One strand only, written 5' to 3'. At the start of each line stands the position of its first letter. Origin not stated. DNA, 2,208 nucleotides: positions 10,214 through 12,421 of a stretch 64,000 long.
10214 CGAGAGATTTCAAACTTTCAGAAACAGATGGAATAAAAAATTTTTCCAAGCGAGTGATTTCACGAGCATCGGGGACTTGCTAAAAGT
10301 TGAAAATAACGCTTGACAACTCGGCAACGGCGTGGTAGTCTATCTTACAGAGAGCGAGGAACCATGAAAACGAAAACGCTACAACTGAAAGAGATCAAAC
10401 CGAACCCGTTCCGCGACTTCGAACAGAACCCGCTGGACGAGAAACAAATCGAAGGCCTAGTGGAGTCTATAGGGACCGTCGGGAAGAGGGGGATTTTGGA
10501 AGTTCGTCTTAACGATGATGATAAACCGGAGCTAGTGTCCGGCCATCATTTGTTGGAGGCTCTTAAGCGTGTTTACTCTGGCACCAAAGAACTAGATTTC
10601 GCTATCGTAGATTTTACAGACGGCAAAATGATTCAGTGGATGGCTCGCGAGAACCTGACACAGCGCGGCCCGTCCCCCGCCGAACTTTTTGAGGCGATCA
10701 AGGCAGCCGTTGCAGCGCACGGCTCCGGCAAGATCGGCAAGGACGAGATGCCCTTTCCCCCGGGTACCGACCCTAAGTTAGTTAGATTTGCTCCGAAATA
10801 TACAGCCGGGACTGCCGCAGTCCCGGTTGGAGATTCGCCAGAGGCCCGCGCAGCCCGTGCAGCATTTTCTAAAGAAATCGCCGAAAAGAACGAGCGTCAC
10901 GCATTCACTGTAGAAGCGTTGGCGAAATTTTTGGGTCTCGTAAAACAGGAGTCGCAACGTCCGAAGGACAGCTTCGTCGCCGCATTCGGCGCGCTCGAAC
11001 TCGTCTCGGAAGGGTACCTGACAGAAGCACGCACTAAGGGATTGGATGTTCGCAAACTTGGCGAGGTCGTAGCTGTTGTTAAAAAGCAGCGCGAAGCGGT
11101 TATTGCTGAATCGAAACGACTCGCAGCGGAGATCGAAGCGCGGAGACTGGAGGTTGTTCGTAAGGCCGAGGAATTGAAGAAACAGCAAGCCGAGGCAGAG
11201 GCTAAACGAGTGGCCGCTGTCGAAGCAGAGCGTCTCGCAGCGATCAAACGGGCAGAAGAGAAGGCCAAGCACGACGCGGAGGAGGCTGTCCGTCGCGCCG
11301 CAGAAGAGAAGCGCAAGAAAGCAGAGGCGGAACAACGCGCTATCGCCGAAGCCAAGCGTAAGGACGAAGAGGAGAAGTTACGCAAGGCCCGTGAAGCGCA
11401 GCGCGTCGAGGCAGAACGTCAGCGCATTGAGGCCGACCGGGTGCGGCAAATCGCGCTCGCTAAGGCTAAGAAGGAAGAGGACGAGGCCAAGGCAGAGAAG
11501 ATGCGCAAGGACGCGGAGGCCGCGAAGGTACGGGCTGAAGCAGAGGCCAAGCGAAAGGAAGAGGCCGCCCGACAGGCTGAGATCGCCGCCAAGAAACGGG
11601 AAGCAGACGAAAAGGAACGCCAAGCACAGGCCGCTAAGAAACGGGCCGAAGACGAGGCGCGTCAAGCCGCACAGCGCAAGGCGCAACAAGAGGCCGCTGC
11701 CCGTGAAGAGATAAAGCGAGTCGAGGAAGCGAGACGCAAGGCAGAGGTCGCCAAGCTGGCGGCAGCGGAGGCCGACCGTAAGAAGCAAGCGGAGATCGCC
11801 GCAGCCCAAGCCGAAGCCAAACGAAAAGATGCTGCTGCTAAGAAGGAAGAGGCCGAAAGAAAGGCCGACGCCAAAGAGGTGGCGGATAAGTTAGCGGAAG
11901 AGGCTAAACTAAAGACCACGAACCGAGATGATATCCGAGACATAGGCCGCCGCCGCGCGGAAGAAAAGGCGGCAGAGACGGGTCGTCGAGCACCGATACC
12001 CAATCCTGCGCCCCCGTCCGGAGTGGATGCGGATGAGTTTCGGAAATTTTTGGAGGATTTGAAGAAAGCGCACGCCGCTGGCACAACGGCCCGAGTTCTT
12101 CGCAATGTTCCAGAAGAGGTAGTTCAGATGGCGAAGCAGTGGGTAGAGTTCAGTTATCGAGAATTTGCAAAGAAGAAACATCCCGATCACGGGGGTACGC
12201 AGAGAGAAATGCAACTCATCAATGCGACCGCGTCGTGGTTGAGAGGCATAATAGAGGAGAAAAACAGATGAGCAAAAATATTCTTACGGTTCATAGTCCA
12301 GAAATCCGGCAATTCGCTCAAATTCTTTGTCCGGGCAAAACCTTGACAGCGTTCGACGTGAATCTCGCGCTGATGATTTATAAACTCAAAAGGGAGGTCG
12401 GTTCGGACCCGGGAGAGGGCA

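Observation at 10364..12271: ParB-like domain, ~300-residue charged single-helix spacer and J-domain in one protein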

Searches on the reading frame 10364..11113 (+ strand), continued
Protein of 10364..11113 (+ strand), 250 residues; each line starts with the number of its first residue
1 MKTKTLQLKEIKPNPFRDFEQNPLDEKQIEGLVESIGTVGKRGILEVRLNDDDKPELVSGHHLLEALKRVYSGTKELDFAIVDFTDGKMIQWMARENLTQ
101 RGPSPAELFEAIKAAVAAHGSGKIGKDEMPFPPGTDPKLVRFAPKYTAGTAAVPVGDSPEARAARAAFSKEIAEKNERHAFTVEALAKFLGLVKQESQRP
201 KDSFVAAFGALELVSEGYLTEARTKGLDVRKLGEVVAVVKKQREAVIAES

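Call 84: search_protein_families(library=padloc, proteins=[window:10364-11113:+], max_evalue=1)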
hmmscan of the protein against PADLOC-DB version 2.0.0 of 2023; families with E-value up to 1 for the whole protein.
window:10364-11113:+ (250 aa): 0 families

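Call 93: find_related_loci(query=A5, collection=genome_contigs, flank=5000)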
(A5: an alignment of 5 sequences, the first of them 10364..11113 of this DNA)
Query A5 (250 aa) in genome_contigs; peptide patterns used: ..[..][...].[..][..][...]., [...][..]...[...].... (x = any residue, [..] = any of these).
110 stretches matched a pattern; 2 encode a relative of the query (tblastn E <= 1e-3); 2 distinct loci.
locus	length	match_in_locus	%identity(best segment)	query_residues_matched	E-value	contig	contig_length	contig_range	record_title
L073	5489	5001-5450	35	2-152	7e-23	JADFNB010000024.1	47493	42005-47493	MAG: Gemmatimonadetes bacterium isolate B60T1B8 B60T1B8_NODE974, whole genome shotgun sequence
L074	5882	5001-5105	46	36-70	1e-5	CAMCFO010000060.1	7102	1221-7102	MAG: uncultured Bacteroidales bacterium isolate SRR17382094_bin.1_metaWRAP_v1.3_MAG genome assembly, contig: ERZ10544646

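Call 94: find_related_loci(query=A5, collection=metagenome_contigs, flank=7000)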
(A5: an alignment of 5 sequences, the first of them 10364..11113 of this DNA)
Query A5 (250 aa) in metagenome_contigs; peptide patterns used: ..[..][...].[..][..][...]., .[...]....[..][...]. (x = any residue, [..] = any of these).
195 stretches matched a pattern; 6 encode a relative of the query (tblastn E <= 1e-3); 6 distinct loci.
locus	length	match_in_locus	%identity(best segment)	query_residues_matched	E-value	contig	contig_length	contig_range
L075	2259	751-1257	40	54-242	2e-37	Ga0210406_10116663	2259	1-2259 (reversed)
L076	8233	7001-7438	38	77-244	1e-27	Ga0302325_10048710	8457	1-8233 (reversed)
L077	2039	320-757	38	77-244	1e-27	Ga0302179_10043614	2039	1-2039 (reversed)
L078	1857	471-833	40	52-168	6e-20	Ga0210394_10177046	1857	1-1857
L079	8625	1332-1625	33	111-233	1e-16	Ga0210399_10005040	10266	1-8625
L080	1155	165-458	33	111-233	6e-17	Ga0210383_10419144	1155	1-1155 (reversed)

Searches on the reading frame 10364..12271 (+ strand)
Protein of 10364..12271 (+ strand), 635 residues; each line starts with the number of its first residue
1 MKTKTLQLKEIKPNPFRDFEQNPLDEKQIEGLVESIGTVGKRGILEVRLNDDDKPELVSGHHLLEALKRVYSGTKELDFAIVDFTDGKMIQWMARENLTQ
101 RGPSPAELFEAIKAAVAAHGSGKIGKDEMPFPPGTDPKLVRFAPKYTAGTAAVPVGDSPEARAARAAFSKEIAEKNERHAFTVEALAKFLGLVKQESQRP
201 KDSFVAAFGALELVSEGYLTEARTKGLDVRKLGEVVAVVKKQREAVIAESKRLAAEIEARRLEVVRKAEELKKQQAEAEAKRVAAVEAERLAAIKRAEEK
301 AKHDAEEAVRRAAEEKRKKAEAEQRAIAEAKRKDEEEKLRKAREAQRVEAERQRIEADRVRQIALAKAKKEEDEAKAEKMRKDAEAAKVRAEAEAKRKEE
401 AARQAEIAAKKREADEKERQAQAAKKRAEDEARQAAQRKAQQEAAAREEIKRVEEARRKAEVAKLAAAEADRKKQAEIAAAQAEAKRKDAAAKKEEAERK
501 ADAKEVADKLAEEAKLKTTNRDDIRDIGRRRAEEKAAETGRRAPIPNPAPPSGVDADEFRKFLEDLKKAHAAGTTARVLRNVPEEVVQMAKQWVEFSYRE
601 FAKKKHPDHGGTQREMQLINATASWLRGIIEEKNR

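Call 3: search_protein_families(library=pfam, proteins=[window:10364-12268:+], max_evalue=1)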
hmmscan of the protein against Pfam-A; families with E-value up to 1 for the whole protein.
window:10364-12268:+ (635 aa): 0 families

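Call 4: search_protein_families(library=phrogs, proteins=[window:10364-12268:+], max_evalue=0.01)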
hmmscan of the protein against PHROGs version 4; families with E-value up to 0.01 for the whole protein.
window:10364-12268:+ (635 aa): 0 families

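Call 9: search_dna_similar(query=window:10364-12268:+, collection=phages, mode=protein, max_rows=40)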
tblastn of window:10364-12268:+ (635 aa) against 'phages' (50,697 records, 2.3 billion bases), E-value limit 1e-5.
No match.

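Call 29: find_related_loci(query=window:10364-12268:+, collection=viral_contigs, flank=6000)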
Query window:10364-12268:+ (635 aa) in viral_contigs; peptide patterns used: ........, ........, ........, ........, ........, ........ (x = any residue, [..] = any of these).
107 stretches matched a pattern, but none encodes a relative of the query by tblastn (E <= 1e-3).

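Call 52: find_encoding_contigs(protein=window:10364-12271:+, flank=3000, max_places=3)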
Protein window:10364-12271:+ (635 aa): 4 contigs read that carry it; 1 place shown.
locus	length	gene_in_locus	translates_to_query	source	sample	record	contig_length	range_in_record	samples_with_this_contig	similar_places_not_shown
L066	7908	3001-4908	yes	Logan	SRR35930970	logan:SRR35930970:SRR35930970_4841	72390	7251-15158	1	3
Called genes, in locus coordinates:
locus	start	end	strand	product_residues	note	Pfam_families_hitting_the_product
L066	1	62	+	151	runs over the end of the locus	PF02945:Endonuclease_7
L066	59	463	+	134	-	-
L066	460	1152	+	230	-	-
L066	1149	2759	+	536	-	-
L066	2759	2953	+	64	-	-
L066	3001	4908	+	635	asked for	-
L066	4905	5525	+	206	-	-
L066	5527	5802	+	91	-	-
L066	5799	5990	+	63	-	-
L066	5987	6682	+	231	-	-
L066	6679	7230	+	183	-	-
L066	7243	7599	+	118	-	-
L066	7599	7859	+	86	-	-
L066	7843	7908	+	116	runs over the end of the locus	-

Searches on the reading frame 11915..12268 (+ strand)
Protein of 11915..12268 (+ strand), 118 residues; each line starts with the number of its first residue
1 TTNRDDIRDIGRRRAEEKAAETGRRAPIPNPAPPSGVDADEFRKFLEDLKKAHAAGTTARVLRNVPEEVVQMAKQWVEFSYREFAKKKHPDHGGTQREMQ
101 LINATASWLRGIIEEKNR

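Call 6: search_protein_families(library=pfam, proteins=[window:11915-12268:+], max_evalue=10)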
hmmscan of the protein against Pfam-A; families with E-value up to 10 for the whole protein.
seq(118 aa): 3 families
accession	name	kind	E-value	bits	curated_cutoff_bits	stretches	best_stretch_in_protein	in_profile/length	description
PF07905.16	PucR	-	0.046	14.5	33.5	1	38-75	55-93/118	Purine catabolism regulatory protein-like family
PF04062.19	P21-Arc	-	0.065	13.8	25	1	33-87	122-171/173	ARP2/3 complex ARPC3 (21 kDa) subunit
PF08671.16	SinI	-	0.13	12.5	31.4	1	35-47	15-27/28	Anti-repressor SinI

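Call 7: search_protein_families(library=phrogs, proteins=[window:11915-12268:+], max_evalue=10)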
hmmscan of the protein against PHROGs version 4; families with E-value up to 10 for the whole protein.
seq(118 aa): 2 families
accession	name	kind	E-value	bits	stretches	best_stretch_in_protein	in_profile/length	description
phrog_13942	-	unknown function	0.00028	21.3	1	77-107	32-62/336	-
phrog_9210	-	unknown function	0.00043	21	1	52-109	144-199/204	-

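Call 14: find_homologous_proteins(query=window:11915-12268:+, max_evalue=0.01)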
Query seq(118 aa): 47 candidates shared short words with the query, none scored E <= 0.01.
